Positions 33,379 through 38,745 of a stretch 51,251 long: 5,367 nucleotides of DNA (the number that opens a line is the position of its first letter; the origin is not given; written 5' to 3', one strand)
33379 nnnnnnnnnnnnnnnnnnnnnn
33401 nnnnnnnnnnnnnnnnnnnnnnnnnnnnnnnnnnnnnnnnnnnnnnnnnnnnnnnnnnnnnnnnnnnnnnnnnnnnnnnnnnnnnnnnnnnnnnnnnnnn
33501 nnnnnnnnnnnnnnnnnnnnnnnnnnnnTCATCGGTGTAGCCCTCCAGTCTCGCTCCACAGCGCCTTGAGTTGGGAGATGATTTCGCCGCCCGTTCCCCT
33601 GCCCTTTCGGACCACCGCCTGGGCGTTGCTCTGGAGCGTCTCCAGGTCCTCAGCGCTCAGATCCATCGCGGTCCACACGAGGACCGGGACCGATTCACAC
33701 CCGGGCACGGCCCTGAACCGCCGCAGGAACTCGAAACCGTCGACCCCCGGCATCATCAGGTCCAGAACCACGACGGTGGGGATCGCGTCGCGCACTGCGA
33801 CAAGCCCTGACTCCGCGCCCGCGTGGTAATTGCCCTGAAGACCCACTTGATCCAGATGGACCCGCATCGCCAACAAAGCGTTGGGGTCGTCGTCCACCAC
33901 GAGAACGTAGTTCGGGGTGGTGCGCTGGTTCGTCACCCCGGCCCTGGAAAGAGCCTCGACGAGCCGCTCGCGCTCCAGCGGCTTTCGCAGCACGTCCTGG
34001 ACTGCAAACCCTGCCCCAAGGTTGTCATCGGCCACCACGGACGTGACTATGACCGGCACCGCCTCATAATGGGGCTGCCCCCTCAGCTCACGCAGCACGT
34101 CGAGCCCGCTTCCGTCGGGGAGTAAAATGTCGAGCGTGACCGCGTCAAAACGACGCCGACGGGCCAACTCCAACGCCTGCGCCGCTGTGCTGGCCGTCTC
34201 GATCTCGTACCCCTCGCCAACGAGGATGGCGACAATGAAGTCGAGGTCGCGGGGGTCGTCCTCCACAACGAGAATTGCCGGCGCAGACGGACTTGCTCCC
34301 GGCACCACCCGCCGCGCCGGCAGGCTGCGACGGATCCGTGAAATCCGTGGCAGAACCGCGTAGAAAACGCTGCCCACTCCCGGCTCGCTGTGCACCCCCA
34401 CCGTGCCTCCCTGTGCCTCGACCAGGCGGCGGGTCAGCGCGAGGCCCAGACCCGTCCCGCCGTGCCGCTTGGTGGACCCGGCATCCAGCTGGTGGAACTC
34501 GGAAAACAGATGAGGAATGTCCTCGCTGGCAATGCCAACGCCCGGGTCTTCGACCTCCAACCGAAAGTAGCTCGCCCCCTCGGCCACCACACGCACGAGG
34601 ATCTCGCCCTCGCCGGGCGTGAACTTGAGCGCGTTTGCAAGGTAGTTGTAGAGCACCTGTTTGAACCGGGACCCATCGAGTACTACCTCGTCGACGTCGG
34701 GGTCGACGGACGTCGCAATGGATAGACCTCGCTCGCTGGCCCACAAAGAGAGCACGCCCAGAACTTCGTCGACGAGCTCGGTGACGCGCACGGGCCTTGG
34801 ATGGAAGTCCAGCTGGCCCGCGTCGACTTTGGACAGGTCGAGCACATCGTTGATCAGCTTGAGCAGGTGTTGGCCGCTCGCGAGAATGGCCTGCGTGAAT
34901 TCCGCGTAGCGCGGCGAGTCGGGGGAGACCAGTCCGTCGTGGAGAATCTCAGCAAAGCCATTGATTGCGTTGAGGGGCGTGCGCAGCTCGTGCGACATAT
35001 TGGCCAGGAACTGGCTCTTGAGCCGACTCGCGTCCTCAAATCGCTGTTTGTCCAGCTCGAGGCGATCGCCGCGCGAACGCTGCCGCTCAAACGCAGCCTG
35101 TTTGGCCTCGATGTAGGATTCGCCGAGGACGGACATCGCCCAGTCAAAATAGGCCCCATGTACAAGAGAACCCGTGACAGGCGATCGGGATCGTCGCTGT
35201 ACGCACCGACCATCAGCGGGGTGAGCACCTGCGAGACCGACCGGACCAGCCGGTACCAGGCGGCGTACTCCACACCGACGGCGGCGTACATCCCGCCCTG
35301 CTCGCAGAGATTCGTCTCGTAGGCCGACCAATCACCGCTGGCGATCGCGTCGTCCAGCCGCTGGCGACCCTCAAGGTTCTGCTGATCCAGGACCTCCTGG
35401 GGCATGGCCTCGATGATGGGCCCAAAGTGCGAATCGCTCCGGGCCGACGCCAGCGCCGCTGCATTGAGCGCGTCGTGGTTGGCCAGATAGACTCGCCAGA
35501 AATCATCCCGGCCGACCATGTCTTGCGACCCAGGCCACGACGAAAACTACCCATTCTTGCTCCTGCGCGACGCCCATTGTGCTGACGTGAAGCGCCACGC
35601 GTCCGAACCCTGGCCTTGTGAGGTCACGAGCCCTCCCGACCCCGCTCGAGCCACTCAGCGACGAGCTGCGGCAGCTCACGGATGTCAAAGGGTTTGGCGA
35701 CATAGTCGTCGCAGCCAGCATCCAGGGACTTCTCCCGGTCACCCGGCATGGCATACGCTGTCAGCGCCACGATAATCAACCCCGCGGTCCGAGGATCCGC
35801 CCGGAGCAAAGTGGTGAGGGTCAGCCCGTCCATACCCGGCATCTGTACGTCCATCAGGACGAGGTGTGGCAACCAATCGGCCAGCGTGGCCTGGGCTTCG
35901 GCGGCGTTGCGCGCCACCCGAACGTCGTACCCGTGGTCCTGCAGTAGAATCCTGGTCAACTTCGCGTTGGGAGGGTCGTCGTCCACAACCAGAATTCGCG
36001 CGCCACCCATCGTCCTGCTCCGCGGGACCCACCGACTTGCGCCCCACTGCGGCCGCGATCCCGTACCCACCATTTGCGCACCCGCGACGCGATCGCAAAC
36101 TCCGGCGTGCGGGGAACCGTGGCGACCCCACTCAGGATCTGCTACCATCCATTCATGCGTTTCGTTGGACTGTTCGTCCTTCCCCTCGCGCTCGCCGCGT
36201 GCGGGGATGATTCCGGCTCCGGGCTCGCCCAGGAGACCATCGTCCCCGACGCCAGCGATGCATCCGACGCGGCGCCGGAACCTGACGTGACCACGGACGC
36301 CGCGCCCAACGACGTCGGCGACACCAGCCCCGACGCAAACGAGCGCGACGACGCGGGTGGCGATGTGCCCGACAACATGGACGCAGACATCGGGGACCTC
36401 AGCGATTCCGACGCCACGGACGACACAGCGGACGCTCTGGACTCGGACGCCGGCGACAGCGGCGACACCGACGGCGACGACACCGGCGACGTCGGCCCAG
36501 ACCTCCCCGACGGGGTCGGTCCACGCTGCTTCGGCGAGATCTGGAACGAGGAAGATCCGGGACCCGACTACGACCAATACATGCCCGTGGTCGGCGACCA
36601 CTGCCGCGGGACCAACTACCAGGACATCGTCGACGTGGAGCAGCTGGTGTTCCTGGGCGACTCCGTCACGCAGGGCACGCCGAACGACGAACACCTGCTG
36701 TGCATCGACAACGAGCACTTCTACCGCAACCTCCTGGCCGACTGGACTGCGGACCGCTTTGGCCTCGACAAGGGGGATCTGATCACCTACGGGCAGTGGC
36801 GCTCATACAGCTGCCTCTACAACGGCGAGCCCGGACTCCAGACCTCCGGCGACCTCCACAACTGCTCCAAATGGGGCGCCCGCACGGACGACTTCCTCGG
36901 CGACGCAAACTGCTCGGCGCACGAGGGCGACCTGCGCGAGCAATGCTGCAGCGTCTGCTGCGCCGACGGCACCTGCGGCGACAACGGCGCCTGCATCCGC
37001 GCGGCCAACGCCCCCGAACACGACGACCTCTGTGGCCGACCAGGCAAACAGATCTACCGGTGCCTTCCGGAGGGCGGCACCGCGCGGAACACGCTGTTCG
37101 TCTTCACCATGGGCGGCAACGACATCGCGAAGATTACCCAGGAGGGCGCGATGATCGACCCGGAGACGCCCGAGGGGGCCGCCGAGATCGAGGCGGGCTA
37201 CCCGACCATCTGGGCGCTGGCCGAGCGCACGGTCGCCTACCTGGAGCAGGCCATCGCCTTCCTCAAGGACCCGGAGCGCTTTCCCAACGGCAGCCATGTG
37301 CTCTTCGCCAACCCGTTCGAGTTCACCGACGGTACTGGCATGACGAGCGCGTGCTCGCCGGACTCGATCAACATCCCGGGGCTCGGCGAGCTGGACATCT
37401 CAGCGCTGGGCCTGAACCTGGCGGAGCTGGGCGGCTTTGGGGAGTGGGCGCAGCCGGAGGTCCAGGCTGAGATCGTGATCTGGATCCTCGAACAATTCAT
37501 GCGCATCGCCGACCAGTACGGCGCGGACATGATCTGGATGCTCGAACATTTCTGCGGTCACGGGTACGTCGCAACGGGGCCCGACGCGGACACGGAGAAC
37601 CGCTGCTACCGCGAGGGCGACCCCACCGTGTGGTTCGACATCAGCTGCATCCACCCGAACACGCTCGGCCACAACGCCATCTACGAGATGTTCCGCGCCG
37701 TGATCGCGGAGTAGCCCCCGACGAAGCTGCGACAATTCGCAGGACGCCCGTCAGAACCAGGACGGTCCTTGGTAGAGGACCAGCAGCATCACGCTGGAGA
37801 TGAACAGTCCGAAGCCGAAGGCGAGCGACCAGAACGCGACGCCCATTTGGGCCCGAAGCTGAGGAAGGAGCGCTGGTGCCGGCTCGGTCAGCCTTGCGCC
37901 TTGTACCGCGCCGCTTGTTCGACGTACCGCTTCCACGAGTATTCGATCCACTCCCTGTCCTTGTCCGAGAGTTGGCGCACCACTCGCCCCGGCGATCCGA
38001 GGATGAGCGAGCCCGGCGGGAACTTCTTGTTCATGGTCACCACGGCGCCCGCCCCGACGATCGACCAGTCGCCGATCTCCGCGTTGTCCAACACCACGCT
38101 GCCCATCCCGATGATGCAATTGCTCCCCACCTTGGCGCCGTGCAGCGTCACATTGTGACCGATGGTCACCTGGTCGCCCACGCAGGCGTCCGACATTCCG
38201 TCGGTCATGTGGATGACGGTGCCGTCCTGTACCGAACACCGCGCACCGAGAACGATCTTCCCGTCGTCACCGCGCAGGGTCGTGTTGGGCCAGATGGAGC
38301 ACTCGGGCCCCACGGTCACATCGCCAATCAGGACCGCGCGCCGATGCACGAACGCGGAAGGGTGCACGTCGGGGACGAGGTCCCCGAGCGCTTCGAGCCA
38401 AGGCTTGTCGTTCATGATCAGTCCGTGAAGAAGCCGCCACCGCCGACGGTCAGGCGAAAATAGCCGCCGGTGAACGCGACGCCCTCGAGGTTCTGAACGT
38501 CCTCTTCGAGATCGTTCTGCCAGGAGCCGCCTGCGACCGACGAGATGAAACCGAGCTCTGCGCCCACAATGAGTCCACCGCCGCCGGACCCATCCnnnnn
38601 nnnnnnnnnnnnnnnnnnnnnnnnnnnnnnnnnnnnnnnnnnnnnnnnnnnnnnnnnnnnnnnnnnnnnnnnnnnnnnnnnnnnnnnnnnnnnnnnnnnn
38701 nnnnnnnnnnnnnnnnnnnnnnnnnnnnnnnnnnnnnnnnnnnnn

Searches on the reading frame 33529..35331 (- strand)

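Call 31: search_protein_families(library=pfam, proteins=[window:33529-35331:-], max_evalue=0.01)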
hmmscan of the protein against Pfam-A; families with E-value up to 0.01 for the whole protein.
window:33529-35331:- (600 aa): 3 families
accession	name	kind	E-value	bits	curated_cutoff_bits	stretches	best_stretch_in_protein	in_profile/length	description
PF00072.30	Response_reg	-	2.9e-33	114.8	30.2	2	353-461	1-110/111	Response regulator receiver domain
PF02518.31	HATPase_c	-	2e-25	89.8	26.4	1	219-329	2-109/111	Histidine kinase-, DNA gyrase B-, and HSP90-like ATPase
PF00512.31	HisKA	-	2.8e-22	78.9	26.9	1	105-172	2-66/66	His Kinase A (phospho-acceptor) domain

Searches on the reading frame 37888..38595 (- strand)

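Call 31: search_protein_families(library=pfam, proteins=[window:37888-38595:-], max_evalue=0.01)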
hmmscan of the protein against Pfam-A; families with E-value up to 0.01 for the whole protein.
window:37888-38595:- (235 aa): 4 families
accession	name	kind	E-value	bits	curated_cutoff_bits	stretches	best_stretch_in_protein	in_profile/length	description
PF00132.30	Hexapep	-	5.7e-20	70.5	27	2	153-187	1-35/36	Bacterial transferase hexapeptide (six repeats)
PF25084.1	LbH_EIF2B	-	7.1e-12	45.7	54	2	82-176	11-101/105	EIF2B subunit epsilon LbH domain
PF14602.12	Hexapep_2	-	1.4e-05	25.1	27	1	139-168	4-32/34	Hexapeptide repeat of succinyl-transferase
PF21711.3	DCTN5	-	0.00099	19.2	40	1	83-217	22-165/182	Dynactin subunit 5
